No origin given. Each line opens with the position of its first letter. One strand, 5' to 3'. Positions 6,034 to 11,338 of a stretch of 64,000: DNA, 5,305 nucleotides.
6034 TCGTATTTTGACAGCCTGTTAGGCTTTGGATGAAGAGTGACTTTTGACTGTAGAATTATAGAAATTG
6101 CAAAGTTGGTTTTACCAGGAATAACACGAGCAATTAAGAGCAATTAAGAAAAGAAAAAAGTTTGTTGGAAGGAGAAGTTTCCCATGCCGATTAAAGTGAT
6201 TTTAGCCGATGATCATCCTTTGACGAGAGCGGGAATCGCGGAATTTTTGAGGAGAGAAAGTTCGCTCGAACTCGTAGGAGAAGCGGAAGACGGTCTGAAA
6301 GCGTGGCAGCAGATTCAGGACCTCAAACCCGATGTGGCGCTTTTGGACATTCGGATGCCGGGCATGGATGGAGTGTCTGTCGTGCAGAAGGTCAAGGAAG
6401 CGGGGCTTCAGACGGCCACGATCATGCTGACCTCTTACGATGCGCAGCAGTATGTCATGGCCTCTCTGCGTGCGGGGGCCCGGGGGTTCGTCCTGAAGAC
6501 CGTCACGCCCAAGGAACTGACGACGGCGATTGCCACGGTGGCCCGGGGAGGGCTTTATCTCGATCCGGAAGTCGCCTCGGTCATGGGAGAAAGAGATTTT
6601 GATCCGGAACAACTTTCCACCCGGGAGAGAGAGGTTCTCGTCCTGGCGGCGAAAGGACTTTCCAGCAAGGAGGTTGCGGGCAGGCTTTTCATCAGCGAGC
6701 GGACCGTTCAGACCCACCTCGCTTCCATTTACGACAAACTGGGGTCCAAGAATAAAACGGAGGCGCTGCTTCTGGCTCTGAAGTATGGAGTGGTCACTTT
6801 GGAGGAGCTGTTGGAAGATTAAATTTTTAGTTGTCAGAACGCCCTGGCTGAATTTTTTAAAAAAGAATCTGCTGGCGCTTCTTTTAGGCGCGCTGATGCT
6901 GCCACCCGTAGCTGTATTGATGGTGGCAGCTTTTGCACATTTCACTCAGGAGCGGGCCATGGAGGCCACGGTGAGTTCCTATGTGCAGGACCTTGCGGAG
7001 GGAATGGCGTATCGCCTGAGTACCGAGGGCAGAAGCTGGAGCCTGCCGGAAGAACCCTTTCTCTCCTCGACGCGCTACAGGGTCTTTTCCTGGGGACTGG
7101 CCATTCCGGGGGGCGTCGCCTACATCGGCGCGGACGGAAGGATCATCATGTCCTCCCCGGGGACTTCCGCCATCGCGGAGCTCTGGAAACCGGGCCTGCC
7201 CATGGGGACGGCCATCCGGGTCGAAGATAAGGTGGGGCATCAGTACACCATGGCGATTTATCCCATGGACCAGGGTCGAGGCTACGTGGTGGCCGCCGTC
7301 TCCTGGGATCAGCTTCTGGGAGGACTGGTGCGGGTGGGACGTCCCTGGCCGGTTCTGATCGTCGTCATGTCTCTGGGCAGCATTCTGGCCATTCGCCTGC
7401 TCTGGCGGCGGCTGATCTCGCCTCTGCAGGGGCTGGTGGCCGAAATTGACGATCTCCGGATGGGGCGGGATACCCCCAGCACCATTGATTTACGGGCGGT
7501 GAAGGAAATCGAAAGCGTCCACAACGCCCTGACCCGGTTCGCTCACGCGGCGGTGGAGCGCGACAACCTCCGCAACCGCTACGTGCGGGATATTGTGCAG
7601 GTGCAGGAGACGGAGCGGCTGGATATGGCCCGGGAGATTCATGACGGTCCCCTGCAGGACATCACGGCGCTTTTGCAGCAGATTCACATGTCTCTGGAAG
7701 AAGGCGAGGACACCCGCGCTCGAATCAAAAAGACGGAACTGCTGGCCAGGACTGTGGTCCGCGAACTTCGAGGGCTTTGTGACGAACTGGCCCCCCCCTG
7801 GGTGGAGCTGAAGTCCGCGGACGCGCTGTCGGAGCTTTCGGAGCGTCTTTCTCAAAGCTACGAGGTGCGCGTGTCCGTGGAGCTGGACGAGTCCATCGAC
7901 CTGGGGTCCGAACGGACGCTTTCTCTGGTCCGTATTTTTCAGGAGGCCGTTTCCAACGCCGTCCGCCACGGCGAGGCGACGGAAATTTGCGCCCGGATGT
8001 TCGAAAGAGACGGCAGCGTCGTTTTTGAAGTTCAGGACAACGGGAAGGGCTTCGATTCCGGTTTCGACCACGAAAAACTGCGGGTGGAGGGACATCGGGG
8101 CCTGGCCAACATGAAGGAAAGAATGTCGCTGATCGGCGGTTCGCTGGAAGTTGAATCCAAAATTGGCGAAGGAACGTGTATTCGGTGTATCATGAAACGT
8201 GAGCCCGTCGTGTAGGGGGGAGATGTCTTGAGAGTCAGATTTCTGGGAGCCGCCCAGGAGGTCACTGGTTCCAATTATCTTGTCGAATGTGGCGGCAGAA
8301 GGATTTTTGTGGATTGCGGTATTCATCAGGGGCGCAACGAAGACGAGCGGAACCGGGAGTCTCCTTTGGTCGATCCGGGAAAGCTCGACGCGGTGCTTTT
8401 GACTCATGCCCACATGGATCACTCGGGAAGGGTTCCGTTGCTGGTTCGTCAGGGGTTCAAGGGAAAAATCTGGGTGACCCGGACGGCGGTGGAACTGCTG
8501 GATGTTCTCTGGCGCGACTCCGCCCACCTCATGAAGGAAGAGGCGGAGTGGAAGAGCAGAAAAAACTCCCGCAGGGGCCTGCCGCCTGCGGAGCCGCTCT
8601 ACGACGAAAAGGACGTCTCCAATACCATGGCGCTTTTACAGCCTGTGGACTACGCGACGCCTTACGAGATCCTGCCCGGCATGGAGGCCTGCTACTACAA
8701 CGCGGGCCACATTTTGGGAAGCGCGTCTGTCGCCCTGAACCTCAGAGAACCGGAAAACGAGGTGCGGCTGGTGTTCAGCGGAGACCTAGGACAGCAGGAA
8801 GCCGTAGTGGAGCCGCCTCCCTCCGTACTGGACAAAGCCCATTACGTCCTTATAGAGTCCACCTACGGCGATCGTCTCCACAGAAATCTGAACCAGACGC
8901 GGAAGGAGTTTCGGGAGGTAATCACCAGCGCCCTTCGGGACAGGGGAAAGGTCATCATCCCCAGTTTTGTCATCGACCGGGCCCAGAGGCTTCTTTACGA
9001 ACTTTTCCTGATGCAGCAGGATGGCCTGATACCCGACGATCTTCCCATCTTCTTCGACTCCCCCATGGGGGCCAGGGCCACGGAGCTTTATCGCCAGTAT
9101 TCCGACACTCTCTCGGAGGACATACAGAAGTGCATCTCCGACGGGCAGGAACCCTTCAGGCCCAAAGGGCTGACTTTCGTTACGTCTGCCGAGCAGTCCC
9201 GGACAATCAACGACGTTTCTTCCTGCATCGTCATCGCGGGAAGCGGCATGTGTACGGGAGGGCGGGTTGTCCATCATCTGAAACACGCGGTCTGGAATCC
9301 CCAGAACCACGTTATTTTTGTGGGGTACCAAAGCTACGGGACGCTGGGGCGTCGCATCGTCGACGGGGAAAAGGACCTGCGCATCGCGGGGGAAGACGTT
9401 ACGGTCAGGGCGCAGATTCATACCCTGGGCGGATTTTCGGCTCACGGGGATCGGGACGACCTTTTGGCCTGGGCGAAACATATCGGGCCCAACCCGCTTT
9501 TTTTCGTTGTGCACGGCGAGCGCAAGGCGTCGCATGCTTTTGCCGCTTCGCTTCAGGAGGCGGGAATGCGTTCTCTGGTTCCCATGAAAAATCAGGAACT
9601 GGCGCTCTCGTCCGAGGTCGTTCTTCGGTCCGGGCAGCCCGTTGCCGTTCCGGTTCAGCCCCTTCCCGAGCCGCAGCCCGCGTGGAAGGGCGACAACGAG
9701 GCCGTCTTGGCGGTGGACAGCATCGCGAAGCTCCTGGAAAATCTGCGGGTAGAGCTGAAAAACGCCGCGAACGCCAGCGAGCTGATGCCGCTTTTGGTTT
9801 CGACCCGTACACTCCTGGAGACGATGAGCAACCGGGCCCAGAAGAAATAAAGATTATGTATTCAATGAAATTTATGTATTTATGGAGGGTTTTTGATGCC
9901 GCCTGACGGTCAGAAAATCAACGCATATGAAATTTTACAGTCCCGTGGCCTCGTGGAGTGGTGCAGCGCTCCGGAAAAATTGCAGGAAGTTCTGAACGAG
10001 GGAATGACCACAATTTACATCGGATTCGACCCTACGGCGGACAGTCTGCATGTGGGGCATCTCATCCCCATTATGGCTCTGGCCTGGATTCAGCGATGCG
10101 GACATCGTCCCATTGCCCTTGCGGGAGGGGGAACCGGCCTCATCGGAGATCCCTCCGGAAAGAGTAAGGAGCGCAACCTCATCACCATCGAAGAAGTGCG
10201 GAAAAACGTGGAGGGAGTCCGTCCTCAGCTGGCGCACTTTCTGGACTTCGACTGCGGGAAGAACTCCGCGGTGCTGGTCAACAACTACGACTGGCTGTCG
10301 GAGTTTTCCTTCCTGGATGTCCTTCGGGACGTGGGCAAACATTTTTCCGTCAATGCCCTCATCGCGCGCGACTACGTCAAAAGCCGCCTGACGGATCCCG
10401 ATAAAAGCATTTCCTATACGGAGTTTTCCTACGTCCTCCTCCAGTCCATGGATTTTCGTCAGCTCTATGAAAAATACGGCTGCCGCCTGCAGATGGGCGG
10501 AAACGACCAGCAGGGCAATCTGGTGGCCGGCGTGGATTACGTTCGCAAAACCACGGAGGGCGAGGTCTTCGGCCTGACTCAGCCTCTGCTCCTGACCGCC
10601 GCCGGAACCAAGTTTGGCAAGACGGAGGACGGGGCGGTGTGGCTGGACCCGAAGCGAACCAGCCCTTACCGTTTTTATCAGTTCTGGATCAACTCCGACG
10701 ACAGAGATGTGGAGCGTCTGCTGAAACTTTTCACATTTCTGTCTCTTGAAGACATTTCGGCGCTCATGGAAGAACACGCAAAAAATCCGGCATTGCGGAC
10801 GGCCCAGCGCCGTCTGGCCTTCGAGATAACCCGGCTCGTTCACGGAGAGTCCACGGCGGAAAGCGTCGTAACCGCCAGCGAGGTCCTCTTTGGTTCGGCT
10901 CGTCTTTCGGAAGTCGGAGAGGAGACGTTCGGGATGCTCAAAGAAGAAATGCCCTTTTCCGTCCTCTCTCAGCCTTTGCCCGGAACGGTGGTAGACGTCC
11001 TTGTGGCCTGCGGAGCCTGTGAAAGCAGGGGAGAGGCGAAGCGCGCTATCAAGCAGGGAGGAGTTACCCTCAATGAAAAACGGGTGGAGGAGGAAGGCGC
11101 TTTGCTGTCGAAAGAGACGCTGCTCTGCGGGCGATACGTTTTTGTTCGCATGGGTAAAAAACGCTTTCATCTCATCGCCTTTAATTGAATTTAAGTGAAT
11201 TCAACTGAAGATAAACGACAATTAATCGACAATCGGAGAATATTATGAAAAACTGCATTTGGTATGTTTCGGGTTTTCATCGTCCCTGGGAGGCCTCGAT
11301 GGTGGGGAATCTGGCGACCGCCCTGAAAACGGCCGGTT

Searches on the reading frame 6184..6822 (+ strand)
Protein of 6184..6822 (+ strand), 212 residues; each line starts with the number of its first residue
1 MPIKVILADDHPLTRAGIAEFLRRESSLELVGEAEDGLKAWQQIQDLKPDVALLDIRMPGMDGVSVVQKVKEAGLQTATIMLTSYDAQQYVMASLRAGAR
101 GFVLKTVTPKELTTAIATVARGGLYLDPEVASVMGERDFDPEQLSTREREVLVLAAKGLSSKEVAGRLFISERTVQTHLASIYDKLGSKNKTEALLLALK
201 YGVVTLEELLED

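Call 80: search_protein_families(library=pfam, proteins=[window:6184-6822:+], max_evalue=0.00001)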
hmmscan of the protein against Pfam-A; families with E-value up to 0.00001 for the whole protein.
window:6184-6822:+ (212 aa): 3 families
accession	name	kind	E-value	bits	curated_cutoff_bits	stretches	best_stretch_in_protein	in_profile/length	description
PF00072.30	Response_reg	-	1.1e-27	96.8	30.2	1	5-116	1-110/111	Response regulator receiver domain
PF00196.25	GerE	-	3.2e-19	68.8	23.5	1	143-198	2-57/57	Bacterial regulatory proteins, luxR family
PF08281.18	Sigma70_r4_2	-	1.8e-08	34.3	25.7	1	142-180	9-48/54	Sigma-70, region 4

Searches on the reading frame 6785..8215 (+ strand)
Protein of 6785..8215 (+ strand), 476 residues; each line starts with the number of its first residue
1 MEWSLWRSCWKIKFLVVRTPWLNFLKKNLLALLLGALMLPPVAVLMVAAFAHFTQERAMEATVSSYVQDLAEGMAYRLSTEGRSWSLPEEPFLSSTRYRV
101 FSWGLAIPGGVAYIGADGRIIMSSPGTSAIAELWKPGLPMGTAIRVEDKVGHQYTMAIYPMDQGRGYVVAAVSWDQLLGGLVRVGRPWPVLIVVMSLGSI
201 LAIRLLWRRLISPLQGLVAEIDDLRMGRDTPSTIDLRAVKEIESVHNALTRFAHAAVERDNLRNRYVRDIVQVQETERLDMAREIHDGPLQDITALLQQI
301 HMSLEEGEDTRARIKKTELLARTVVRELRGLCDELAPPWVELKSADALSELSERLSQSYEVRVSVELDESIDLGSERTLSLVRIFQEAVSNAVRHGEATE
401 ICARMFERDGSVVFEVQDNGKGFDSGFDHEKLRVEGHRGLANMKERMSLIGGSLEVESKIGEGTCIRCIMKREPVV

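Call 62: search_protein_families(library=pfam, proteins=[window:6785-8215:+], max_evalue=0.00001)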
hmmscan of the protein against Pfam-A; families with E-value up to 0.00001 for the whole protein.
window:6785-8215:+ (476 aa): 3 families
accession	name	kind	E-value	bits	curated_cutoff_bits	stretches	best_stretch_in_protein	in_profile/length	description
PF02518.31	HATPase_c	-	6.6e-14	52.7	26.4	1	379-471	4-108/111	Histidine kinase-, DNA gyrase B-, and HSP90-like ATPase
PF07730.19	HisKA_3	-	1.1e-07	32.7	24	1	277-338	1-66/68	Histidine kinase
PF13581.12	HATPase_c_2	-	2e-06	28.3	27.4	1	369-467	20-124/127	Histidine kinase-like ATPase domain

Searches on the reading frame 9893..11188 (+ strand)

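Call 62: search_protein_families(library=pfam, proteins=[window:9893-11188:+], max_evalue=0.00001)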
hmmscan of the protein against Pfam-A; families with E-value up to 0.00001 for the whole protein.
window:9893-11188:+ (431 aa): 3 families
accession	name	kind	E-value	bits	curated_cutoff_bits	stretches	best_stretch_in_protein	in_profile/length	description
PF00579.31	tRNA-synt_1b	-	4.7e-77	259.6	21.1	1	37-333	4-291/292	tRNA synthetases class I (W and Y)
PF22421.1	SYY_C-terminal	-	5e-14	52.4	27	1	352-428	8-83/83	Tyrosine--tRNA ligase SYY-like C-terminal domain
PF01479.30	S4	-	3.6e-07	30.2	22.8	1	368-403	5-40/48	S4 domain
